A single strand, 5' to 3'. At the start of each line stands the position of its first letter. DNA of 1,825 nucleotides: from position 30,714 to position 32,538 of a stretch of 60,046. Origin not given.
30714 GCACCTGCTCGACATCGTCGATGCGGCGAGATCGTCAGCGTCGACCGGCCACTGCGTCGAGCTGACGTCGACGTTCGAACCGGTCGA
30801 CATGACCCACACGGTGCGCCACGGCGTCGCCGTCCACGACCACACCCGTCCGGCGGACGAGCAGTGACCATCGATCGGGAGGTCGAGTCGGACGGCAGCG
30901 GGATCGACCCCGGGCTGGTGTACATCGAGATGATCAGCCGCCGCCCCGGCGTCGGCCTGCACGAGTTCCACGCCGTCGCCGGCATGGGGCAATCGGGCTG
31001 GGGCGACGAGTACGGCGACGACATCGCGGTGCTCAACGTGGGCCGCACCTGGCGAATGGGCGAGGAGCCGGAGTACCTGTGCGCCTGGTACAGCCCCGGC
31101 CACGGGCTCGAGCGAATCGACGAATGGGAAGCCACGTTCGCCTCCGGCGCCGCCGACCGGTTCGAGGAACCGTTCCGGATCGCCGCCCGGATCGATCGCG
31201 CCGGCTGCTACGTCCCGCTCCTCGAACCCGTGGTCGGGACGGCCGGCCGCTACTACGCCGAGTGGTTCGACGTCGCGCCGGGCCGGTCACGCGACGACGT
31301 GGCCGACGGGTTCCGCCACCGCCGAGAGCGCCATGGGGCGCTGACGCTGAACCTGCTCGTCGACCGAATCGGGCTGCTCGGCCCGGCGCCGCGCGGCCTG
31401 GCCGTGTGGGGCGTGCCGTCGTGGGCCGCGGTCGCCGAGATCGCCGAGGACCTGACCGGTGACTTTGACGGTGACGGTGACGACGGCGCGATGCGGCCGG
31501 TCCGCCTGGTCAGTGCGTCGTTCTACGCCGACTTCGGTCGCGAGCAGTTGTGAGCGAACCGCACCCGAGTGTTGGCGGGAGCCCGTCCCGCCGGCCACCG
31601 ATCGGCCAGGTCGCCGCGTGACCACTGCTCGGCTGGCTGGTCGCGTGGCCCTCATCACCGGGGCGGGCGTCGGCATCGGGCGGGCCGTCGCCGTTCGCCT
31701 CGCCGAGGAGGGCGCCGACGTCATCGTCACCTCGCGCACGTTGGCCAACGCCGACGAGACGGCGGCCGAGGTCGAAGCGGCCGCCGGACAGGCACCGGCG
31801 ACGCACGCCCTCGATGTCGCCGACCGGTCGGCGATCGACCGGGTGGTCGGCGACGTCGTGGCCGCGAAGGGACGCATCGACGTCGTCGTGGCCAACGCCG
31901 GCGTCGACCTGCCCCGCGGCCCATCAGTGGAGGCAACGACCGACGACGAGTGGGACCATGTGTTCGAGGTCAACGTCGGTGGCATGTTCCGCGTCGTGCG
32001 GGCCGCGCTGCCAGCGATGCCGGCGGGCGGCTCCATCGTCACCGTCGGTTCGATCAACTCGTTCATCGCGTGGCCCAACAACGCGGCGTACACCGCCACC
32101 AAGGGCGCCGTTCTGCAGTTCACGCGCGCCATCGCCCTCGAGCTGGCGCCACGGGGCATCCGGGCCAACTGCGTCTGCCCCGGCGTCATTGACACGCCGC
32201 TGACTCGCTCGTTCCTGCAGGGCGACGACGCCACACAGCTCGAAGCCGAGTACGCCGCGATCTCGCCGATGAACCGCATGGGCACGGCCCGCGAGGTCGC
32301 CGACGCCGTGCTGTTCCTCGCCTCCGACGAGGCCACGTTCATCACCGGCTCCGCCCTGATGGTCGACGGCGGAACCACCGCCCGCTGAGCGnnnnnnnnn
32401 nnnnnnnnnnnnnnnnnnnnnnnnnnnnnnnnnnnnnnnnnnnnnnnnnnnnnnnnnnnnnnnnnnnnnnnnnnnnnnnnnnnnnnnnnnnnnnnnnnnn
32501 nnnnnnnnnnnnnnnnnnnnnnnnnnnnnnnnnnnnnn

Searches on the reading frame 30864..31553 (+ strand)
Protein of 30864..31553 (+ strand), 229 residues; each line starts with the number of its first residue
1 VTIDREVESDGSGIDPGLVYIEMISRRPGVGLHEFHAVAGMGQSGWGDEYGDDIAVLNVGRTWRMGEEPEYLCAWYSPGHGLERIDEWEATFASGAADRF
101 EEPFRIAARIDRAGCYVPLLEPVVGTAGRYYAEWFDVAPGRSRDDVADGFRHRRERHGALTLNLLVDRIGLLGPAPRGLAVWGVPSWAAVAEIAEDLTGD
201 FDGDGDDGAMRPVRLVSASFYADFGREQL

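Call 27: search_protein_families(library=pfam, proteins=[window:30864-31553:+], max_evalue=1)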
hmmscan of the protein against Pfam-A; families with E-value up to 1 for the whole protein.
window:30864-31553:+ (229 aa): 0 families

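Call 30: find_homologous_proteins(query=window:30864-31550:+, max_evalue=0.001)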
Query window:30864-31550:+ (229 aa): 325 proteins with E <= 0.001 among 1231 candidates; the best 120 are listed.
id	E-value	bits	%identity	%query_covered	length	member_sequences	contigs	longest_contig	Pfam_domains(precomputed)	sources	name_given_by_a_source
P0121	3.7e-152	523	100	100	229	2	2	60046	-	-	-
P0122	8.3e-105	368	72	96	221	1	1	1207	-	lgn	-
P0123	1.6e-104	367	73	99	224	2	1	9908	-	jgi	-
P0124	2.9e-97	343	72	93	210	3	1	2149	-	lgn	-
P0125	2.5e-94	334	71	93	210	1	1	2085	-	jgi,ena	-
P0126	5.5e-93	329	73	93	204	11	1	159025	-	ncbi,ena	-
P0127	2.1e-91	324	72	93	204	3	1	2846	-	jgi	jgi:hypothetical protein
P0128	1.1e-90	322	71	93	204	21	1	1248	-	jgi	jgi:hypothetical protein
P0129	2.1e-90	321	71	93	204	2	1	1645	-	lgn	-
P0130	6.5e-90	319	70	93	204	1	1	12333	-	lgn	-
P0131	1.3e-89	318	68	93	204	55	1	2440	-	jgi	jgi:hypothetical protein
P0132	2.3e-89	317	71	93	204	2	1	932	-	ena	-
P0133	3.8e-88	313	70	93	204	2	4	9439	-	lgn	-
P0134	4.5e-88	313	68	93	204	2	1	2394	-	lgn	-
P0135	2.5e-87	311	67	93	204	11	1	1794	-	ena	-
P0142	1.4e-84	302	64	93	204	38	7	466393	-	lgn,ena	-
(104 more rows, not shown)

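Call 32: find_encoding_contigs(protein=P0142, flank=10000, max_places=3)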
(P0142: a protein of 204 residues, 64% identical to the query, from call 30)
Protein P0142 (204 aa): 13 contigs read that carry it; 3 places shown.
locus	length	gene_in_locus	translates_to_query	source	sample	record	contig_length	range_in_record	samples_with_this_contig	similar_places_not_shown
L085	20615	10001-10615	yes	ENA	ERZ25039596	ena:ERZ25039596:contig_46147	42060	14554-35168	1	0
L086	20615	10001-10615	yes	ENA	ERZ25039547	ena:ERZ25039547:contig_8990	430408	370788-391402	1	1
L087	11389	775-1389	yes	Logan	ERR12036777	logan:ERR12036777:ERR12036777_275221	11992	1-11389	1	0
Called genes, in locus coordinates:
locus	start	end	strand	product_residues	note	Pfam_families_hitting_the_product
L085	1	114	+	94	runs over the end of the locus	-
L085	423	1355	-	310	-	PF07883:Cupin_2 (weak), PF05899:Cupin_3 (faint), PF07883:Cupin_2 (weak)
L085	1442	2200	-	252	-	PF00392:GntR, PF08279:HTH_11 (weak), PF25213:HVO_A0261_N (weak), PF07702:UTRA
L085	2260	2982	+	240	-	PF01182:Glucosamine_iso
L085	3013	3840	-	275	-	PF00892:EamA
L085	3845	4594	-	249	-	PF00106:adh_short, PF08659:KR, PF01370:Epimerase, PF13460:NAD_binding_10, PF13561:adh_short_C2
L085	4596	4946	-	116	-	PF08402:TOBE_2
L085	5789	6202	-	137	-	-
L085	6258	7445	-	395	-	-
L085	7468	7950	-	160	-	-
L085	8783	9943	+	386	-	PF01408:GFO_IDH_MocA, PF02894:GFO_IDH_MocA_C (weak), PF22725:GFO_IDH_MocA_C3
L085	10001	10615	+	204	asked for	-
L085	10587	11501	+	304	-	PF01261:AP_endonuc_2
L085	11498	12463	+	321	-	PF08240:ADH_N, PF00107:ADH_zinc_N, PF13602:ADH_zinc_N_2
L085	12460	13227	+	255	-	PF00106:adh_short, PF23441:SDR, PF08659:KR, PF13561:adh_short_C2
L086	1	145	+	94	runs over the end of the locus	-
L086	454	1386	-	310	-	PF07883:Cupin_2 (weak), PF05899:Cupin_3 (faint), PF07883:Cupin_2 (weak)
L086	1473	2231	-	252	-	PF00392:GntR, PF08279:HTH_11 (weak), PF25213:HVO_A0261_N (weak), PF07702:UTRA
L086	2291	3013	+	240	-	PF01182:Glucosamine_iso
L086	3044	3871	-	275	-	PF00892:EamA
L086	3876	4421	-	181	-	PF00106:adh_short, PF13561:adh_short_C2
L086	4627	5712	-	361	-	PF00005:ABC_tran, PF13401:AAA_22 (faint), PF08402:TOBE_2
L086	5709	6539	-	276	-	PF00528:BPD_transp_1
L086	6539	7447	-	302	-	PF00528:BPD_transp_1 (weak)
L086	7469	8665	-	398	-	PF13343:SBP_bac_6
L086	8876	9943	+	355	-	PF01408:GFO_IDH_MocA, PF22725:GFO_IDH_MocA_C3, PF02894:GFO_IDH_MocA_C (weak)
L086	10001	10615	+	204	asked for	-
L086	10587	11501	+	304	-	PF01261:AP_endonuc_2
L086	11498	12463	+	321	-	PF08240:ADH_N, PF00107:ADH_zinc_N, PF13602:ADH_zinc_N_2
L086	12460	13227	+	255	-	PF00106:adh_short, PF23441:SDR, PF08659:KR, PF13561:adh_short_C2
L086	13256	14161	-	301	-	PF00480:ROK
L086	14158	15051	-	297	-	PF05899:Cupin_3 (faint), PF07883:Cupin_2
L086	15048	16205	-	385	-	PF01408:GFO_IDH_MocA, PF02894:GFO_IDH_MocA_C, PF22725:GFO_IDH_MocA_C3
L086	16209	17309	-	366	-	PF01408:GFO_IDH_MocA, PF02894:GFO_IDH_MocA_C, PF22725:GFO_IDH_MocA_C3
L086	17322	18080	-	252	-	PF00392:GntR, PF13545:HTH_Crp_2 (weak), PF08220:HTH_DeoR (faint), PF09339:HTH_IclR (faint), PF25213:HVO_A0261_N (faint), PF07702:UTRA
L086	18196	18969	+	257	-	PF00106:adh_short, PF08659:KR, PF13561:adh_short_C2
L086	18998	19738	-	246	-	PF01791:DeoC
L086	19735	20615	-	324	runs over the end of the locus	PF08240:ADH_N, PF16912:Glu_dehyd_C, PF00107:ADH_zinc_N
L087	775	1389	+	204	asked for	-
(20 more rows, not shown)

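Call 42: predict_structure(alignment_id=A3)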
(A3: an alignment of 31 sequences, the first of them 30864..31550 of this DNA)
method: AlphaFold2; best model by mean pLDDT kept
length: 229 residues; sequences in the alignment: 31
mean_pLDDT: 86.0   pTM: 0.85
mean pLDDT of the five models: 86.0, 85.5, 83.7, 78.0, 77.0
residues with pLDDT >= 90: 147; 70-90: 49; 50-70: 25; < 50: 8
segments of 3 or more residues with pLDDT < 50: 2-8
pLDDT, mean of each block of 10 residues (from residue 1): 45 76 92 87 75 91 71 94 93 90 89 96 96 95 95 94 97 94 95 83 52 92 83
secondary structure, 60 per line:
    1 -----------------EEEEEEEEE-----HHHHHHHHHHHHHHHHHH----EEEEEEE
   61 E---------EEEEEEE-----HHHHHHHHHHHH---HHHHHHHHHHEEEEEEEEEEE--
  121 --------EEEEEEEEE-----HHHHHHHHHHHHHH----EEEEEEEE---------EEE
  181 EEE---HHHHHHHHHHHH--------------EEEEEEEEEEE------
elements in order: E18-26 H32-49 E54-61 E71-77 H83-94 H98-107 E108-118 E129-137 H143-156 E161-168 E178-183 H187-198 E213-223

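Call 45: fold_search(model_id=the predicted structure, library=pdb)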
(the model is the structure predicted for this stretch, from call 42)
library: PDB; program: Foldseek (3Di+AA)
matches with E <= 10: 966; with E <= 0.001: 76
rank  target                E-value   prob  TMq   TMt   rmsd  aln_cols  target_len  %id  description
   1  8qwc_A                3.4e-07  1.00  0.57  0.59   4.8       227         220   13  Cryo-EM structure of Apo coproheme decarboxylase from Corynebacterium diphtheria. (released 2025-02-05)
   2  6xub_D                3.8e-07  1.00  0.55  0.55   5.5       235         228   14  Structure of coproheme decarboxylase from Corynebacterium diphteriae in complex with monovinyl monopropionyl deuterohe (released 2020-04-22)
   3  2pgc_B                6.5e-07  1.00  0.61  0.67   4.7       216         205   13  Crystal structure of a a marine metagenome protein (jcvi_pep_1096685590403) from uncultured marine organism at 2.53 A  (released 2007-04-24)
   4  6xuc_E                6.5e-07  1.00  0.59  0.59   5.5       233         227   11  Structure of coproheme decarboxylase from Corynebacterium diphteriae in complex with coproheme (released 2020-04-22)
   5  2pgc_C                6.9e-07  1.00  0.63  0.69   4.4       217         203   14  Crystal structure of a a marine metagenome protein (jcvi_pep_1096685590403) from uncultured marine organism at 2.53 A  (released 2007-04-24)
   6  3dtz_D                7.8e-07  1.00  0.54  0.55   5.3       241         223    9  Crystal structure of Putative Chlorite dismutase TA0507 (released 2008-08-05)
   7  3dtz_A                9.3e-07  1.00  0.56  0.59   5.1       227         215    9  Crystal structure of Putative Chlorite dismutase TA0507 (released 2008-08-05)
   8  3dtz_B                9.3e-07  1.00  0.53  0.55   5.6       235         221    9  Crystal structure of Putative Chlorite dismutase TA0507 (released 2008-08-05)
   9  2pgc_A                9.8e-07  1.00  0.60  0.66   4.6       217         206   14  Crystal structure of a a marine metagenome protein (jcvi_pep_1096685590403) from uncultured marine organism at 2.53 A  (released 2007-04-24)
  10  9mhq_A                1.3e-06  1.00  0.55  0.57   6.2       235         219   10  G169V variant of Streptomyces coelicolor coproheme decarboxylase in complex with Monovinyl, Monopropionate Deuteroheme (released 2025-10-22)
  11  3dtz_C                1.3e-06  1.00  0.54  0.57   5.6       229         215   10  Crystal structure of Putative Chlorite dismutase TA0507 (released 2008-08-05)
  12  7q4g_C                1.4e-06  1.00  0.59  0.58   5.5       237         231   11  Structure of coproheme decarboxylase from Corynebacterium dipththeriae Y135A mutant in complex with coproheme (released 2022-02-23)
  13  6xub_E                1.9e-06  1.00  0.54  0.55   6.2       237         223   13  Structure of coproheme decarboxylase from Corynebacterium diphteriae in complex with monovinyl monopropionyl deuterohe (released 2020-04-22)
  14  6xub_B                2.4e-06  1.00  0.59  0.59   4.5       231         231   12  Structure of coproheme decarboxylase from Corynebacterium diphteriae in complex with monovinyl monopropionyl deuterohe (released 2020-04-22)
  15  9mhq_E                2.4e-06  1.00  0.56  0.58   6.1       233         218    8  G169V variant of Streptomyces coelicolor coproheme decarboxylase in complex with Monovinyl, Monopropionate Deuteroheme (released 2025-10-22)
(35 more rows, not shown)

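Call 50: search_protein_families(library=ncbifam, proteins=[window:30864-31553:+], max_evalue=0.00001)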
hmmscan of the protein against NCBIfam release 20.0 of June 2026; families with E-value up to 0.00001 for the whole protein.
window:30864-31553:+ (229 aa): 0 families

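Call 73: find_related_loci(query=A3, collection=metagenome_contigs, flank=10000)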
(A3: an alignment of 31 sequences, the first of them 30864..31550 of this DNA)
Query A3 (229 aa) in metagenome_contigs; peptide patterns used: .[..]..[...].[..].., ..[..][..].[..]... (x = any residue, [..] = any of these).
381 stretches matched a pattern; 141 encode a relative of the query (tblastn E <= 1e-3); the best 80 are kept; 80 distinct loci.
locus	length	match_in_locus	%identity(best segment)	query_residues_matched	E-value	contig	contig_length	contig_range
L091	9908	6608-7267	73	4-229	4e-105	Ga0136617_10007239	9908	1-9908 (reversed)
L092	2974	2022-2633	74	17-229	8e-102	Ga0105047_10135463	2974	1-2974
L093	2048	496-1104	71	18-229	1e-101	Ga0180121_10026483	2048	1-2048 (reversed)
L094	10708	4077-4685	70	18-229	5e-95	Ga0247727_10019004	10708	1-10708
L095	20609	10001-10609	70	18-229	6e-93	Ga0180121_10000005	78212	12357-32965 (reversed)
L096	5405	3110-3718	68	18-229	1e-92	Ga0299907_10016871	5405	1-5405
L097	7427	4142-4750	67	18-229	1e-91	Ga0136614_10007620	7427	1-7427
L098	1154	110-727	65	15-229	5e-97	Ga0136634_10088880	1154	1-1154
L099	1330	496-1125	65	11-229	6e-95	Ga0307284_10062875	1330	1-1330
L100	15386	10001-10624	64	13-229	9e-87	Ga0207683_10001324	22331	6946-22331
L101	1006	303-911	65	18-229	5e-94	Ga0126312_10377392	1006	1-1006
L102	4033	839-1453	66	16-229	6e-85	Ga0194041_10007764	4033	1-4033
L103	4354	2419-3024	63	18-229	5e-83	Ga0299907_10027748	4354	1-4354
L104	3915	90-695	63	18-229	4e-83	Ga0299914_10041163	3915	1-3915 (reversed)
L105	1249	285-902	63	15-229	9e-89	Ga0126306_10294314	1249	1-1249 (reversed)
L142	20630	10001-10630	47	11-229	2e-64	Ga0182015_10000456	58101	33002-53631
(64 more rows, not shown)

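Call 76: search_protein_families(library=pfam, proteins=[L095:17122-18951:-, L095:16126-16737:-, L095:19400-20050:-, L142:13961-15547:-, L142:12570-13478:-, L142:11548-12573:-, L142:10639-11451:-, L104:581-1483:+, L104:1496-2893:+, L104:3165-3836:-], max_evalue=0.0001)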
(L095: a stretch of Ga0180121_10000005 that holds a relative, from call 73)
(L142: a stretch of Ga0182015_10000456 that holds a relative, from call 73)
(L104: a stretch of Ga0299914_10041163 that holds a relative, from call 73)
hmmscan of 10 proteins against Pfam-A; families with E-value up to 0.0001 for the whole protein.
L095:17122-18951:- (609 aa): 2 families
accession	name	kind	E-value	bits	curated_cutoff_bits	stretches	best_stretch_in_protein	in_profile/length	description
PF00171.27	Aldedh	-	7.7e-138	460.3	23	1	127-589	4-461/461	Aldehyde dehydrogenase family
PF05893.19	LuxC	-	5.5e-06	26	21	1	245-381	82-220/401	Acyl-CoA reductase (LuxC)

L095:16126-16737:- (203 aa): 0 families

L095:19400-20050:- (216 aa): 0 families

L142:13961-15547:- (528 aa): 1 family
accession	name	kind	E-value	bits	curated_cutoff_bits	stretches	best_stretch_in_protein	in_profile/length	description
PF00496.27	SBP_bac_5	-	2.2e-73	247.9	32.4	1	99-429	3-346/368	Bacterial extracellular solute-binding proteins, family 5 Middle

L142:12570-13478:- (302 aa): 3 families
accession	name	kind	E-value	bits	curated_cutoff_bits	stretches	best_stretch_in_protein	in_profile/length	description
PF00456.26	Transketolase_N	-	6.8e-39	134.2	22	1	40-291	7-267/334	Transketolase, thiamine diphosphate binding domain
PF13292.11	DXP_synthase_N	-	4.9e-12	46.1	21.2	1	141-213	108-179/274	1-deoxy-D-xylulose-5-phosphate synthase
PF00676.26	E1_dh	-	8e-11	41.9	22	1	143-264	100-221/300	Dehydrogenase E1 component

L142:11548-12573:- (341 aa): 3 families
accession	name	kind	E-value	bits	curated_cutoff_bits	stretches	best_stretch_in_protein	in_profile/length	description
PF02779.29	Transket_pyr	-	1.1e-37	129.8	27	1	34-190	8-170/174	Transketolase, pyrimidine binding domain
PF02780.25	Transketolase_C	-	7.5e-30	103.8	25.9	1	205-326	1-124/124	Transketolase, C-terminal domain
PF17147.9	PFOR_II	-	1.5e-08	35.3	27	1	215-286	2-72/102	Pyruvate:ferredoxin oxidoreductase core domain II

L142:10639-11451:- (270 aa): 4 families
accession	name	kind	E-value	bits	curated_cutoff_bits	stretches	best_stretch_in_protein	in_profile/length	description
PF01614.24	IclR_C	-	4e-35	121.4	24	1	85-254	4-173/174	Bacterial transcriptional regulator IclR C-terminal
PF09339.16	HTH_IclR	-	2.4e-08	34.1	22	1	16-63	1-49/52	IclR helix-turn-helix domain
PF01978.25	TrmB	-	4.9e-06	26.7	25.6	1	27-63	17-53/68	Sugar-specific transcriptional regulator TrmB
PF12802.13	MarR_2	-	4.2e-05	24.1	27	0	21-63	8-51/61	MarR family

L104:581-1483:+ (300 aa): 5 families
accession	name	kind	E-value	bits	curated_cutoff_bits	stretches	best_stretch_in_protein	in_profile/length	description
PF13561.12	adh_short_C2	-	1.6e-69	234.5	27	1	56-298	1-236/236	Enoyl-(Acyl carrier protein) reductase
PF00106.31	adh_short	-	8.6e-58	195.5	26.6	1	50-242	1-189/195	short chain dehydrogenase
PF08659.16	KR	-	1e-15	58.6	22.6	1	53-208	4-155/180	KR domain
PF23441.1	SDR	-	1.9e-07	31.2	27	1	53-297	12-255/258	SDR-like rossmann domain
PF01370.27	Epimerase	-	6.7e-06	26.1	20.9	1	53-215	2-155/240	NAD dependent epimerase/dehydratase family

L104:1496-2893:+ (465 aa): 2 families
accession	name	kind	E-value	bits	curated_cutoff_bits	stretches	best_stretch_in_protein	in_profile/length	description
PF02782.22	FGGY_C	-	1e-20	74.8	27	1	230-401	5-195/198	FGGY family of carbohydrate kinases, C-terminal domain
PF00370.27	FGGY_N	-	5.8e-07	29.8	28.8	0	10-97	2-94/245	FGGY family of carbohydrate kinases, N-terminal domain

L104:3165-3836:- (223 aa): 1 family
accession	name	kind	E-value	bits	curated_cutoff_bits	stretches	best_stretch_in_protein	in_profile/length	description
PF00067.27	p450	-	1.6e-22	80.4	22.8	1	17-184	240-432/462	Cytochrome P450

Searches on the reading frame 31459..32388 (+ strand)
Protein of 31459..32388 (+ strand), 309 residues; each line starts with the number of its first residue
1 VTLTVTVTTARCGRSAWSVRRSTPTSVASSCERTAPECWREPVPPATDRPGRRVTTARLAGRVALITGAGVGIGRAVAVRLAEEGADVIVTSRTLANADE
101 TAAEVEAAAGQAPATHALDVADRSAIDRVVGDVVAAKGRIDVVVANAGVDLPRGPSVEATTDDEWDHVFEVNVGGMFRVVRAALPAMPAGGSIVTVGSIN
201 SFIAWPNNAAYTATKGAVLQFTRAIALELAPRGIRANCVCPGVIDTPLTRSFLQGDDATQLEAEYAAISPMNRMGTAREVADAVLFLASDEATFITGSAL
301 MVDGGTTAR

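Call 7: search_protein_families(library=pfam, proteins=[window:31459-32388:+], max_evalue=0.001)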
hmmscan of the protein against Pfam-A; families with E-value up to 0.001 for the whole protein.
window:31459-32388:+ (309 aa): 5 families
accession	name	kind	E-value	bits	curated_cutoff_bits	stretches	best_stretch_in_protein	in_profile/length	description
PF13561.12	adh_short_C2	-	5.3e-68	229.6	27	1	68-307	1-236/236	Enoyl-(Acyl carrier protein) reductase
PF00106.31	adh_short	-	7.8e-56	189.1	26.6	1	62-252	1-190/195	short chain dehydrogenase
PF08659.16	KR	-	1.6e-14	54.7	22.6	1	64-217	3-155/180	KR domain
PF23441.1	SDR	-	3e-11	43.7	27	1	58-306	4-255/258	SDR-like rossmann domain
PF01370.27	Epimerase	-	5e-06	26.5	20.9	1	64-186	1-105/240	NAD dependent epimerase/dehydratase family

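Call 50: search_protein_families(library=ncbifam, proteins=[window:31645-32388:+], max_evalue=0.00001)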
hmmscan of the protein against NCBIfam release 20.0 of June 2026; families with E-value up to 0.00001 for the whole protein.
window:31645-32388:+ (247 aa): 234 families (the best 25 are shown)
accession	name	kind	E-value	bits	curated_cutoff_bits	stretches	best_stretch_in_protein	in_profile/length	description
NF004791.0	PRK06138.1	equivalog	4.6e-73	245.6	312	1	2-246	8-251/252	SDR family oxidoreductase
NF005559.1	PRK07231.1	subfamily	1.4e-67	227.8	215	1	2-245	7-248/249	glucose 1-dehydrogenase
NF052558.1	MBtsdlDhBudC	equivalog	8.6e-64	215.5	270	1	2-246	6-243/250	meso-2,3-butanediol dehydrogenase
NF004818.0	PRK06172.1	equivalog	3.9e-63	213.1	336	1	1-246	9-252/253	SDR family oxidoreductase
TIGR01830.1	3oxo_ACP_reduc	equivalog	6.8e-60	202.7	297.75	1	2-244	1-238/239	3-oxoacyl-[acyl-carrier-protein] reductase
NF009466.0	PRK12826.1-2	subfamily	1.4e-59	201.6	222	1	2-245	6-245/248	3-oxoacyl-ACP reductase FabG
NF004203.0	PRK05653.2-4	subfamily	1.8e-56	191.4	313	1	1-244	8-256/260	3-oxoacyl-ACP reductase FabG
TIGR03971.1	SDR_subfam_1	subfamily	7.6e-56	189.4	300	1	2-246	6-270/271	mycofactocin-coupled SDR family oxidoreductase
NF009468.0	PRK12826.1-4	equivalog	3e-54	184.4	318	1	2-244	10-247/256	SDR family oxidoreductase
NF005469.0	PRK07063.1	equivalog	4.5e-54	183.7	306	1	2-245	10-255/260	SDR family oxidoreductase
NF009093.0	PRK12429.1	subfamily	7.6e-54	182.7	258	1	2-246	8-258/259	3-hydroxybutyrate dehydrogenase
NF004202.0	PRK05653.2-2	equivalog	2.3e-53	181.4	333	1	2-244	10-247/259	3-oxoacyl-ACP reductase FabG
TIGR04316.1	dhbA_paeA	equivalog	4.6e-53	180.4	300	1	2-245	1-248/250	2,3-dihydro-2,3-dihydroxybenzoate dehydrogenase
NF004198.0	PRK05653.1-3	equivalog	1.3e-52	178.7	296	1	2-244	10-246/248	3-oxoacyl-ACP reductase FabG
TIGR01963.1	PHB_DH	subfamily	2e-52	178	307.05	1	2-246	4-254/255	3-hydroxybutyrate dehydrogenase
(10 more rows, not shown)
